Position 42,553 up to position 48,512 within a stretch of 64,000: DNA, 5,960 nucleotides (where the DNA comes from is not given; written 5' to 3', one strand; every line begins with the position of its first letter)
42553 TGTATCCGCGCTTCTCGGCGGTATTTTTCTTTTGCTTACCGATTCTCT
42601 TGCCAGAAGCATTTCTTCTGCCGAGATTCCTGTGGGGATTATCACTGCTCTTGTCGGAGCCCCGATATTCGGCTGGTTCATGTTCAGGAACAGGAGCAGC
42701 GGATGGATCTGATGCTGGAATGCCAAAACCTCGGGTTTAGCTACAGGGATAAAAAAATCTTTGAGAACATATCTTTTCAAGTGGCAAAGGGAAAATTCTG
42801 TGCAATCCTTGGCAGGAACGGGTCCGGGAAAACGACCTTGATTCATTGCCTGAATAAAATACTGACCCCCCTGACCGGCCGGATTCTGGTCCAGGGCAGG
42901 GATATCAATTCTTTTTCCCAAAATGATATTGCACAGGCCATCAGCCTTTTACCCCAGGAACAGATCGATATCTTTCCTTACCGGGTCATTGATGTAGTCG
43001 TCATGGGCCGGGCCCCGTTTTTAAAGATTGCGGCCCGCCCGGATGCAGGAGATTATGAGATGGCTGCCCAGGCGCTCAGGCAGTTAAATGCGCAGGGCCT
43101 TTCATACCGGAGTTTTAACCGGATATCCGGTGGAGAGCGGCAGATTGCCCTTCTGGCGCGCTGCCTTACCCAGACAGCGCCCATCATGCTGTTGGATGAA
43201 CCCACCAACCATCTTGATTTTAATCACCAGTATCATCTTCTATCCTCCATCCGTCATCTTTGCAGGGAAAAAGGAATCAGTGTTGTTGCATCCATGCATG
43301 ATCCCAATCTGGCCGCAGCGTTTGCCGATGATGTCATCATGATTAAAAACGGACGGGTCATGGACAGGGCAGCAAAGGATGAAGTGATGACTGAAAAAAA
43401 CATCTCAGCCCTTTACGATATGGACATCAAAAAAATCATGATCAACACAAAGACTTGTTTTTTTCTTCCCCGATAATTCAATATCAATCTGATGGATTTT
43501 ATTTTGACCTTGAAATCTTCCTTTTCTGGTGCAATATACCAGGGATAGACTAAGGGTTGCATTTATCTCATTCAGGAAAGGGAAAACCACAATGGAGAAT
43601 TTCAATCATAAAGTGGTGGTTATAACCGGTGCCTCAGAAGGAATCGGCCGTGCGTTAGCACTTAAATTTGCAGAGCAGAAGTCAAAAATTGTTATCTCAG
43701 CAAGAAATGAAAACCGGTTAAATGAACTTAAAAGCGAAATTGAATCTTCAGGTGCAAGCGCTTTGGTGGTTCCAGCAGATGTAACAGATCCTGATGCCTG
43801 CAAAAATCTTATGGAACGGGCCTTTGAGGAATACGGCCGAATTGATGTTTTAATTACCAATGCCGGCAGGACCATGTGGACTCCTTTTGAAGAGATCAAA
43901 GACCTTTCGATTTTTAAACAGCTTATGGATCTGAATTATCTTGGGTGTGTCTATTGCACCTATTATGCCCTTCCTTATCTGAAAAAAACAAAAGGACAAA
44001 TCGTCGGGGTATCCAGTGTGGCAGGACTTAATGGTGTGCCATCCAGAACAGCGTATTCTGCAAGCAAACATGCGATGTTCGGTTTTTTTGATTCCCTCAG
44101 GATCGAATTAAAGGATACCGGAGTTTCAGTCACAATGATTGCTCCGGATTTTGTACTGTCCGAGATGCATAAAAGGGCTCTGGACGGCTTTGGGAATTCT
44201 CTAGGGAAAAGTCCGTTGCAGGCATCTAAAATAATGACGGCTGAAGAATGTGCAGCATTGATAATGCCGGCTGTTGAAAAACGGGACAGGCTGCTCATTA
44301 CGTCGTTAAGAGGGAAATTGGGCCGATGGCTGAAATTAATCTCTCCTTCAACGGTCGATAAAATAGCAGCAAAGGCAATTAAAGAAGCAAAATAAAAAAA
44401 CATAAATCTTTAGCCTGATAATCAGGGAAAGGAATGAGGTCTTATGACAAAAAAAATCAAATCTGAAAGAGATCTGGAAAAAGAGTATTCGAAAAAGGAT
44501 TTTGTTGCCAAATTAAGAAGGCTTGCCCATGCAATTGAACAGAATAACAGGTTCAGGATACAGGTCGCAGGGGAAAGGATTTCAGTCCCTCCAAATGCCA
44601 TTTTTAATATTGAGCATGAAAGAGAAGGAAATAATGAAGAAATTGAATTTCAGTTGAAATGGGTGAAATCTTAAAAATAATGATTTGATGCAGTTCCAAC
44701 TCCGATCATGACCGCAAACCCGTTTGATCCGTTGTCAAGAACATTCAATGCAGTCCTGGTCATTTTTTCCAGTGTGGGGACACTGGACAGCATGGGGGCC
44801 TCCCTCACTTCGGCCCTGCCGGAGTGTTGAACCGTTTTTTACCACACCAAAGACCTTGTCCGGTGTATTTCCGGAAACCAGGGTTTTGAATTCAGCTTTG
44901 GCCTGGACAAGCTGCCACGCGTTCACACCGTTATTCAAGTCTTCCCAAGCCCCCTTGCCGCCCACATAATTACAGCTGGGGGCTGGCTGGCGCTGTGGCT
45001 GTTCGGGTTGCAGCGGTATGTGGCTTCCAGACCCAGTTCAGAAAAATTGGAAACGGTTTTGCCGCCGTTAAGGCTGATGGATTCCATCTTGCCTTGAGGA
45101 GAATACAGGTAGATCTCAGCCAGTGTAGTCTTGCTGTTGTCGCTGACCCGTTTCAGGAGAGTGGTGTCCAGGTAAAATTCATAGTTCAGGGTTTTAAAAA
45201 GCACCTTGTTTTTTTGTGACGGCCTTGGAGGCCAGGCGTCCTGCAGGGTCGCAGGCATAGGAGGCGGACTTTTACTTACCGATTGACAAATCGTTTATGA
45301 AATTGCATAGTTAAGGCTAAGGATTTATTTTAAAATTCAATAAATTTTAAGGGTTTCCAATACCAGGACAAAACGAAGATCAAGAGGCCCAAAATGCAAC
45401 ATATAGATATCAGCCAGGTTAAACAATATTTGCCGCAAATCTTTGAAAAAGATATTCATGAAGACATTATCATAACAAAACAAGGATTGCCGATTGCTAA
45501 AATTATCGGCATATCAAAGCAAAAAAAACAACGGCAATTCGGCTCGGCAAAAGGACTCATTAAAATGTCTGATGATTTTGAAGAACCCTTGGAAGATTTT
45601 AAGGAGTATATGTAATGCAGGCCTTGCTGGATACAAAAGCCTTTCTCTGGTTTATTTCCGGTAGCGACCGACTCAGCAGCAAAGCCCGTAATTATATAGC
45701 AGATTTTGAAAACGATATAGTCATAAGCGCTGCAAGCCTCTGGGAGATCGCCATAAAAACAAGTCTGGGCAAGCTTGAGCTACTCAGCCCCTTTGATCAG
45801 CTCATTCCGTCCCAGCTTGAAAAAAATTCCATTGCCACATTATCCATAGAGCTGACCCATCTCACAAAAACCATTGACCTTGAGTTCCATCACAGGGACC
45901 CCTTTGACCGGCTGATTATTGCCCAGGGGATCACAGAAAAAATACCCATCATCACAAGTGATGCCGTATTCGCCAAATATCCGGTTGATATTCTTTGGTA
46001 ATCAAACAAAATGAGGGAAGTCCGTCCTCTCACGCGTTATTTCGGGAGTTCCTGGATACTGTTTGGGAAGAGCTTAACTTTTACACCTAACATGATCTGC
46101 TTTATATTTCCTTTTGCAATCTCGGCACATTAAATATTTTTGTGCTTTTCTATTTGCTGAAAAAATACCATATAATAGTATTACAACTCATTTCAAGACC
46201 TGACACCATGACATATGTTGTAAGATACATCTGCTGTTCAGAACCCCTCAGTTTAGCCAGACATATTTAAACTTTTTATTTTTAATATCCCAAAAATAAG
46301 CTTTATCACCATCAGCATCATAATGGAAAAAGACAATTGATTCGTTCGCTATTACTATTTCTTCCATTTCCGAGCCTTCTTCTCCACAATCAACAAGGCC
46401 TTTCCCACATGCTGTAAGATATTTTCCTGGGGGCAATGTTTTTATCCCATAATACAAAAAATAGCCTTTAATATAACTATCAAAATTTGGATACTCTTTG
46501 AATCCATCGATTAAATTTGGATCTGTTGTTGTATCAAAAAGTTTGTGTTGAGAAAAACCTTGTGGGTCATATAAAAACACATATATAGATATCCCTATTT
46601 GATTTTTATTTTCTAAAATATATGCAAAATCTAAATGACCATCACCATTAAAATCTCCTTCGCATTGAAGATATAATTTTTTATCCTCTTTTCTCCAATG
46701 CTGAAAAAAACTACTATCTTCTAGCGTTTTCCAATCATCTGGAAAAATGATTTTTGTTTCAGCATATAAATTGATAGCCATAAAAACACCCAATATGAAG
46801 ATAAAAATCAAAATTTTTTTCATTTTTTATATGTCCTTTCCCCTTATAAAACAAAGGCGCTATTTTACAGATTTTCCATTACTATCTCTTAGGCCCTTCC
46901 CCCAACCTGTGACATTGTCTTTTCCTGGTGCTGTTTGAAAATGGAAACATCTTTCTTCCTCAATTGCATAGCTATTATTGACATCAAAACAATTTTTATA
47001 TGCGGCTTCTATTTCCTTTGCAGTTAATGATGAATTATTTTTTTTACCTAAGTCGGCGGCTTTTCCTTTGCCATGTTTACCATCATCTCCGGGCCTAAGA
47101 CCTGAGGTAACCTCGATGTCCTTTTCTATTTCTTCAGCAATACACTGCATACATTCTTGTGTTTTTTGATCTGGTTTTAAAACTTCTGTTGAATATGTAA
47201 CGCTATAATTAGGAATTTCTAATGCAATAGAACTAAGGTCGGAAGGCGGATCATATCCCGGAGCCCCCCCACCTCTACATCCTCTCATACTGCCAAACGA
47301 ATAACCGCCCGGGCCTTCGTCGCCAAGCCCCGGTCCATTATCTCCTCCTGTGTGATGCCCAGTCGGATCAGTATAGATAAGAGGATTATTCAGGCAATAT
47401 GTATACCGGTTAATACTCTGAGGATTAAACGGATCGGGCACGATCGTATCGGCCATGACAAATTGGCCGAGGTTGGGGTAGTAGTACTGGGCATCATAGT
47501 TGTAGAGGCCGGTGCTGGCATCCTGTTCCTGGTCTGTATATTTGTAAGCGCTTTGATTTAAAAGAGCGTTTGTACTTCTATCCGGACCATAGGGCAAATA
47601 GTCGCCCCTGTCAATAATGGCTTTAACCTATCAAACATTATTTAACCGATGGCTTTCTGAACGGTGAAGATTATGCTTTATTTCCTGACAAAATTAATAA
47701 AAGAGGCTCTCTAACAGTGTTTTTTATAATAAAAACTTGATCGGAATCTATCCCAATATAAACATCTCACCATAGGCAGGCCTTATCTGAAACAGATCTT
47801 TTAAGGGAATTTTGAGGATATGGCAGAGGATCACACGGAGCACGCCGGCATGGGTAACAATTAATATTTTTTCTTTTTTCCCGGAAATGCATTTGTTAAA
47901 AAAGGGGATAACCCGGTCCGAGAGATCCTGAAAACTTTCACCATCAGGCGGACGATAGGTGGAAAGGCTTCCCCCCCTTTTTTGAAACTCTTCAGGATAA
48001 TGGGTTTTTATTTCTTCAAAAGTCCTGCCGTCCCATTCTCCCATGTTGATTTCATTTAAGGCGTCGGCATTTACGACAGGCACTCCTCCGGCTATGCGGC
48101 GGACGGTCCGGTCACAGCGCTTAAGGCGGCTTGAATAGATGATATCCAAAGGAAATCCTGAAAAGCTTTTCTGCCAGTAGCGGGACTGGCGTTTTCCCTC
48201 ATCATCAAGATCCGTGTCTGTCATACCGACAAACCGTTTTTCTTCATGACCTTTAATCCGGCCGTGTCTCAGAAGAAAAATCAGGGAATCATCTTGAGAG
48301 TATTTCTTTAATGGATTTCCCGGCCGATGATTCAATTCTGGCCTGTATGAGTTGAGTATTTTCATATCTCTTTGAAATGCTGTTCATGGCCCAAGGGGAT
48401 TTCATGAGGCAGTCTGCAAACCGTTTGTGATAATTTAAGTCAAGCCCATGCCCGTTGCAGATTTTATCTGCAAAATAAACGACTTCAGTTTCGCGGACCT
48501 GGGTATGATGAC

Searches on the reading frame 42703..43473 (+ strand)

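Call 34: search_protein_families(library=pfam, proteins=[window:42703-43473:+], max_evalue=1)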
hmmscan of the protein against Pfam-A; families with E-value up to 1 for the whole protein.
window:42703-43473:+ (257 aa): 20 families
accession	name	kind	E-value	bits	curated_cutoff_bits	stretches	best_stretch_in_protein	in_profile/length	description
PF00005.33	ABC_tran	-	2e-27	96.9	25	1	21-169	2-137/137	ABC transporter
PF13304.12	AAA_21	-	2.8e-11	44.5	27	2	131-203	231-302/304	AAA domain, putative AbiEii toxin, Type IV TA system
PF02463.25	SMC_N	-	3.2e-08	33.7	40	2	136-200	135-199/220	RecF/RecN/SMC N terminal domain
PF13476.12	AAA_23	-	4.5e-06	27.9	27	1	20-78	10-65/201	AAA domain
PF13555.12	AAA_29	-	2.6e-05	24.3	27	1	22-58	14-50/61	P-loop containing region of AAA domain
PF05621.17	TniB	-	6.3e-05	22.9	22.4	1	104-197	70-160/189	Bacterial TniB protein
PF13175.12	AAA_15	-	0.00019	21.6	32.1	1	32-57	25-50/374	AAA ATPase domain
PF01078.27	Mg_chelatase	-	0.0022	17.9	20.3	1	34-78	26-70/207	Magnesium chelatase, subunit ChlI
PF13166.12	AAA_13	-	0.0024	17.1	36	1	34-52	20-38/713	AAA domain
PF20720.3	nSTAND3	-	0.0033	17.6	27.2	1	16-52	3-39/155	Novel STAND NTPase 3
PF13401.12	AAA_22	-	0.0056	17.4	27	1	31-195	6-119/130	AAA domain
PF09818.15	ABC_ATPase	-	0.0059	16.1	23.2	0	178-236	210-268/283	P-loop domain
PF13191.12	AAA_16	-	0.017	16.1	32.6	1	30-80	22-64/167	AAA ATPase domain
PF13245.12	AAA_19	-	0.025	15.2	25.1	1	26-58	7-39/134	AAA domain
PF03193.22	RsgA_GTPase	-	0.059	13.6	30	1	10-58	87-134/174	RsgA GTPase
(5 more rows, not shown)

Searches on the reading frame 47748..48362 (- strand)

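Call 88: search_protein_families(library=pfam, proteins=[window:47748-48362:-], max_evalue=0.0001)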
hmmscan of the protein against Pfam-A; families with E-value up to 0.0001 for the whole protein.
window:47748-48362:- (204 aa): 1 family
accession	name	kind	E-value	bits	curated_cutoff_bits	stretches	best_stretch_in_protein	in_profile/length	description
PF00300.27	His_Phos_1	-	2.7e-49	167.9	21.7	1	28-199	1-175/194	Histidine phosphatase superfamily (branch 1)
